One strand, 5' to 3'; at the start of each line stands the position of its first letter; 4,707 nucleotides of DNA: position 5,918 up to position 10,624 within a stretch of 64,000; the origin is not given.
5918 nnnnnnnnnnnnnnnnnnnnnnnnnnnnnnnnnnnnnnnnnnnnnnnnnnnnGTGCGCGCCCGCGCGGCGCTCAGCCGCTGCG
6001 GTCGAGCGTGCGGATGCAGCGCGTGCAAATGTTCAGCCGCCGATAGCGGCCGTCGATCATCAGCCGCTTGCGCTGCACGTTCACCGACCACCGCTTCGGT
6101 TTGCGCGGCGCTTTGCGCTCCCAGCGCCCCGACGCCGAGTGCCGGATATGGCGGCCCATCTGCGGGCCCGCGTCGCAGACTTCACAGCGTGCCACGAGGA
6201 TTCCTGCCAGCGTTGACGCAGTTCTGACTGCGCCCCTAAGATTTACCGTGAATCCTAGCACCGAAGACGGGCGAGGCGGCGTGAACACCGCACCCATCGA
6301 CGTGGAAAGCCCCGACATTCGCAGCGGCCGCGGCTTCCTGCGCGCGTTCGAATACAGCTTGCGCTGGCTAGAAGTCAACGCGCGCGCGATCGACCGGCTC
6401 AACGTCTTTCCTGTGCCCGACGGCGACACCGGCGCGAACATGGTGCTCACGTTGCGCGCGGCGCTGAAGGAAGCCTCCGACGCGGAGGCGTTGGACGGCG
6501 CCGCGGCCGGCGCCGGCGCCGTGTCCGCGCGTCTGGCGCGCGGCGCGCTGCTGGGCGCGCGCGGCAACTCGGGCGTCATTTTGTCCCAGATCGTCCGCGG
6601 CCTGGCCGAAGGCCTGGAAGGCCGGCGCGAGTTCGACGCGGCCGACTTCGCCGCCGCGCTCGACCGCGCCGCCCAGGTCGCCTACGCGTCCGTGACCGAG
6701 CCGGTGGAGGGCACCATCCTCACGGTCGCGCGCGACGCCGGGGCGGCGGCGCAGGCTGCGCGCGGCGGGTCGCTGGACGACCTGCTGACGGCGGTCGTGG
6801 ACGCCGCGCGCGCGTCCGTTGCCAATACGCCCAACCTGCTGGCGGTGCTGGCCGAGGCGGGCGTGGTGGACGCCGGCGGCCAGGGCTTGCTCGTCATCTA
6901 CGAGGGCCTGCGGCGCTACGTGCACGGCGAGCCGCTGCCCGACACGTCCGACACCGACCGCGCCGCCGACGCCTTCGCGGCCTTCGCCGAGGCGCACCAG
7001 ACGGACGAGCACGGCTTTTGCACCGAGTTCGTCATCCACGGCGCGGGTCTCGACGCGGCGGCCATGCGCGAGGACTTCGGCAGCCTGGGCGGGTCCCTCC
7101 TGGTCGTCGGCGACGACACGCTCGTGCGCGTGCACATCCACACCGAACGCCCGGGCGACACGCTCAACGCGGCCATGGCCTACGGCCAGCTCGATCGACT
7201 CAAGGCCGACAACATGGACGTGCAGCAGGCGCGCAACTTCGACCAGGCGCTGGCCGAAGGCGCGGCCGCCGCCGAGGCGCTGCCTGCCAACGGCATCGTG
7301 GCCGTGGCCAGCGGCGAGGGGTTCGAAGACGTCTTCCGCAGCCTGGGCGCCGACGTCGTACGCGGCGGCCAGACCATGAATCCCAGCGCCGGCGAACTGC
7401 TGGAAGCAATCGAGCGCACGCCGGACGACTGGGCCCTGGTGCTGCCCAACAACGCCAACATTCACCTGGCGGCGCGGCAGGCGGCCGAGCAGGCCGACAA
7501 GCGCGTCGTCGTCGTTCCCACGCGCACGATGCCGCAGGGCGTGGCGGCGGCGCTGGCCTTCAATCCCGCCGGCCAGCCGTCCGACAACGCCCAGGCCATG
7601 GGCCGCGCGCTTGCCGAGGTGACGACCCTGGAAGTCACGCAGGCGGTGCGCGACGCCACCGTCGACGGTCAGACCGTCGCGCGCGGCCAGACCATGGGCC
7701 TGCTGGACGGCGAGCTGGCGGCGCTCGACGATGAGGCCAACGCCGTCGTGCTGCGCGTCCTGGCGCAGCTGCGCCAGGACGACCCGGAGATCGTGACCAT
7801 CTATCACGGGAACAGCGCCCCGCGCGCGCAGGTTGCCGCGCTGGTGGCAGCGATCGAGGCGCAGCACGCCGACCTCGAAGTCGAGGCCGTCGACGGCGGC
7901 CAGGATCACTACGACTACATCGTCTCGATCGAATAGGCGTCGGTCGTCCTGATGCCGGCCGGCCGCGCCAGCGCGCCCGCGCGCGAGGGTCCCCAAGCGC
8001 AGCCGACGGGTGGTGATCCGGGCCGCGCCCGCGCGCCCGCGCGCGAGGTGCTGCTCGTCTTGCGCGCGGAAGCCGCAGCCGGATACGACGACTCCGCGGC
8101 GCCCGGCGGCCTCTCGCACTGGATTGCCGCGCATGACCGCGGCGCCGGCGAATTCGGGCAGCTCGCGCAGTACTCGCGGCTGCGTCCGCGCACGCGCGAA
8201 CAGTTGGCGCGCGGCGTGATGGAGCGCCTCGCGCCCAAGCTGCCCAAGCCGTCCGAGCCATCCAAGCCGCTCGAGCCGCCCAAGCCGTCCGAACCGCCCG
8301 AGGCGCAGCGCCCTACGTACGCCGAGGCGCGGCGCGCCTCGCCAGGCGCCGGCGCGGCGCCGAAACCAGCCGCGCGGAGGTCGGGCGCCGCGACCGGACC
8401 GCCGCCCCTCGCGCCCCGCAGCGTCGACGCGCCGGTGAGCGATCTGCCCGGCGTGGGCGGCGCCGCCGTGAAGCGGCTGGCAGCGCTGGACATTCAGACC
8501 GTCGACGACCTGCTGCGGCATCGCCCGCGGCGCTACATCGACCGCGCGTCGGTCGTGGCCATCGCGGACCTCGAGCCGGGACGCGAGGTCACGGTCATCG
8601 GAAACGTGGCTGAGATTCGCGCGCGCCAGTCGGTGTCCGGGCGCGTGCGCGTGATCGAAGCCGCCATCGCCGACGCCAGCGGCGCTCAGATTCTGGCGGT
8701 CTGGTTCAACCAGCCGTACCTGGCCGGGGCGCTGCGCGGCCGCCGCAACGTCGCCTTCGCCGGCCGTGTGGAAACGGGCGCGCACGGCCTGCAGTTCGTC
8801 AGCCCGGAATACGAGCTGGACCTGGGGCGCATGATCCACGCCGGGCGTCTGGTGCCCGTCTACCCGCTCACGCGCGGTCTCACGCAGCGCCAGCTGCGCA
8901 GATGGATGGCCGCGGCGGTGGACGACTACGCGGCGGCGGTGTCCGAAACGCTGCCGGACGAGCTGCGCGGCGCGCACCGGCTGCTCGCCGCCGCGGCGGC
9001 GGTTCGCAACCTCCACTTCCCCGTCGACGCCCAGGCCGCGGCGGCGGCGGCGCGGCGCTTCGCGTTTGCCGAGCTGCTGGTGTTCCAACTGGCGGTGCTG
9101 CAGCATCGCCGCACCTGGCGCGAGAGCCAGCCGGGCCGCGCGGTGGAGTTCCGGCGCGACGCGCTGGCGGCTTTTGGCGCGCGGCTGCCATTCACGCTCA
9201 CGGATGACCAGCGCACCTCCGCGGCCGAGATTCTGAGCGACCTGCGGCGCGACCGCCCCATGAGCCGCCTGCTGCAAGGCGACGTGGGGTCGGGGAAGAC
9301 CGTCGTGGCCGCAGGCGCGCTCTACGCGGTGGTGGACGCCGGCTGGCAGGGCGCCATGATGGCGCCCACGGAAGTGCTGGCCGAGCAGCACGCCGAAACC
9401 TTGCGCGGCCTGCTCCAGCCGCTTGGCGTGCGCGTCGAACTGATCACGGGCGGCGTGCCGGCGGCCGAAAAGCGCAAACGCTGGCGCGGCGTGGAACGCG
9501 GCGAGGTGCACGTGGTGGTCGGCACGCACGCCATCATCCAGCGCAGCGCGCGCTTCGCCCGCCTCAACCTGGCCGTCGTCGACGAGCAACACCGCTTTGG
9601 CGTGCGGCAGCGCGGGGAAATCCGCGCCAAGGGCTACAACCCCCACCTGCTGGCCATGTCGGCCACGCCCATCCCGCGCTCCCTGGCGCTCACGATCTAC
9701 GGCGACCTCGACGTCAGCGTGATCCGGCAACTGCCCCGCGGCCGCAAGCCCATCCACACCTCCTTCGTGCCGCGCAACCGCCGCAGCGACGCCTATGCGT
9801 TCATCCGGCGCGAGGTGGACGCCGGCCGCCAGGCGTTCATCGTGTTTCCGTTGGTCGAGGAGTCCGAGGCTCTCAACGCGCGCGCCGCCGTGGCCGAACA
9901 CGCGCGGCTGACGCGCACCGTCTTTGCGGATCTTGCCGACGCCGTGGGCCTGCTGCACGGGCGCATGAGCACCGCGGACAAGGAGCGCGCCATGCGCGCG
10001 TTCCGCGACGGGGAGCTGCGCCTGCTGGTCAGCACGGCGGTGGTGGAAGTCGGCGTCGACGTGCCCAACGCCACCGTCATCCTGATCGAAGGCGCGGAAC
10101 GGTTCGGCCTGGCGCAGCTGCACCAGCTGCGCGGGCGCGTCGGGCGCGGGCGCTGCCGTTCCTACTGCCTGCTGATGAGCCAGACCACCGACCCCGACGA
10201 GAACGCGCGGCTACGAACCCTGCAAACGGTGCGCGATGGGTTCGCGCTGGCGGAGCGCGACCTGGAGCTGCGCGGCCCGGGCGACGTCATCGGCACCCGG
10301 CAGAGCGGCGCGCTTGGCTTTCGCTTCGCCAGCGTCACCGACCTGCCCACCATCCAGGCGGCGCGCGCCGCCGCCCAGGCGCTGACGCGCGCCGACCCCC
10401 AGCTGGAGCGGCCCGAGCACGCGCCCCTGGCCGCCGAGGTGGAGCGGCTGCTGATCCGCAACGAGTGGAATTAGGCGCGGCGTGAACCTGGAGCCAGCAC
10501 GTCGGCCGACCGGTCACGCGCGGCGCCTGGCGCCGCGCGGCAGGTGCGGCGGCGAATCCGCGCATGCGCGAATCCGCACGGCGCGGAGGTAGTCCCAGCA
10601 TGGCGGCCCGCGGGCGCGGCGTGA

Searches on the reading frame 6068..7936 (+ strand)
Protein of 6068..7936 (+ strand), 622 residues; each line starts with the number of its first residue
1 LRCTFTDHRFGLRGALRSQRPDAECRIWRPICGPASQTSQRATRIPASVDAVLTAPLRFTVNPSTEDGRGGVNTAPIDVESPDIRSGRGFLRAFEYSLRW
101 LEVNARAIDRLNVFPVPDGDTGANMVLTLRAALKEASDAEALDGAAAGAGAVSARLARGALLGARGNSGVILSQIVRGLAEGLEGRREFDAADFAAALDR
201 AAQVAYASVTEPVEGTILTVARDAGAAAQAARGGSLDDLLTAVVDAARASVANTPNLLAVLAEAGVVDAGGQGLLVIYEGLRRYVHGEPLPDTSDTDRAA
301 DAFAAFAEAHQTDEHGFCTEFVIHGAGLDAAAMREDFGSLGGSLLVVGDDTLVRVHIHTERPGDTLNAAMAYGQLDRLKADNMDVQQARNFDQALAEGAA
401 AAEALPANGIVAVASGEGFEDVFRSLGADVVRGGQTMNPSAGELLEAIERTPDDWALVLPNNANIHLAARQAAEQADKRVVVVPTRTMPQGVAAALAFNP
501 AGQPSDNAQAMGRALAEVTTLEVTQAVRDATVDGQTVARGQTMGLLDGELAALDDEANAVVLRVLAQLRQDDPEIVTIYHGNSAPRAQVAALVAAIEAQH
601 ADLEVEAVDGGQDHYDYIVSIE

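Call 23: search_protein_families(library=pfam, proteins=[window:6068-7936:+], max_evalue=0.00001)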
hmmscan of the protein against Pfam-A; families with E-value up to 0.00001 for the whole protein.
window:6068-7936:+ (622 aa): 3 families
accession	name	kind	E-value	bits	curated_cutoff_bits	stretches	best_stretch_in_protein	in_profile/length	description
PF13684.11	FakA-like_C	-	2.7e-70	236.6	23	1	409-622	1-216/216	Fatty acid kinase subunit A-like, C-terminal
PF02734.22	Dak2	-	5.2e-37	127.8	27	1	115-282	1-173/174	DAK2 domain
PF21645.3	FakA-like_M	-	1.1e-21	76.8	24.9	1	315-388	2-78/80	Fatty acid kinase subunit A-like, middle domain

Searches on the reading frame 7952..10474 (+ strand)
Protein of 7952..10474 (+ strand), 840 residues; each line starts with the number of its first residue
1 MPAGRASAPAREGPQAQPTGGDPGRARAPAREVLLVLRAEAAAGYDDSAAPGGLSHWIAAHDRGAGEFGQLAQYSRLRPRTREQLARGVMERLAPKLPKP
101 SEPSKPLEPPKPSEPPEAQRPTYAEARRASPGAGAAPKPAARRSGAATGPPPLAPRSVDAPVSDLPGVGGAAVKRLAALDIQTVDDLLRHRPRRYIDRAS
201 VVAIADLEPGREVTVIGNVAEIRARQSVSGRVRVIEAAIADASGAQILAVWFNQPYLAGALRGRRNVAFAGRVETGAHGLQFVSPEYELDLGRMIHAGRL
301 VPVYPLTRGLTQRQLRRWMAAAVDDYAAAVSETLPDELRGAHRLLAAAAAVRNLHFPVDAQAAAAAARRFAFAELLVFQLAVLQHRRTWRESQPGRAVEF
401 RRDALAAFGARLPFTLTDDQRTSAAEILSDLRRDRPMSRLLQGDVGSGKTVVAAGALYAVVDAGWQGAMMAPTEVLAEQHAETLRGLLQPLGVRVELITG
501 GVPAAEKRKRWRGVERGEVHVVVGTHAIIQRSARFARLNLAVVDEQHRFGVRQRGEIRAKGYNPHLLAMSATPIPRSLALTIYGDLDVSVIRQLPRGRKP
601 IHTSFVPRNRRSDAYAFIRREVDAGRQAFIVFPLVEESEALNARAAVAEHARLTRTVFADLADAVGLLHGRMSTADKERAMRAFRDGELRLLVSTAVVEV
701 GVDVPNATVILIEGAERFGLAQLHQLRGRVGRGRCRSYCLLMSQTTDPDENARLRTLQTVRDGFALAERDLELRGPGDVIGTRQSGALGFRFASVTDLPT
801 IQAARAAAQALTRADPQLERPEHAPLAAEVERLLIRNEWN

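Call 23: search_protein_families(library=pfam, proteins=[window:7952-10474:+], max_evalue=0.00001)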
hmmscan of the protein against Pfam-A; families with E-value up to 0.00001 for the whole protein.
window:7952-10474:+ (840 aa): 5 families
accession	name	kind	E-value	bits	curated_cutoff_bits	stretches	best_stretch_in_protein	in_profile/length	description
PF17191.10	RecG_wedge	-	2e-25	89.7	23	1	167-320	7-156/162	RecG wedge domain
PF00270.35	DEAD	-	8.1e-22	78.2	26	1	419-577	3-163/167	DEAD/DEAH box helicase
PF00271.37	Helicase_C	-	1.8e-18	67.2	23.5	1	663-732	40-108/110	Helicase conserved C-terminal domain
PF19833.4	RecG_dom3_C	-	1.7e-11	44.5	26.8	1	761-832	2-75/87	ATP-dependent DNA helicase RecG, domain 3, C-terminal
PF04851.21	ResIII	-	1.2e-07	32.2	22.5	1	415-573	3-162/164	Type III restriction enzyme, res subunit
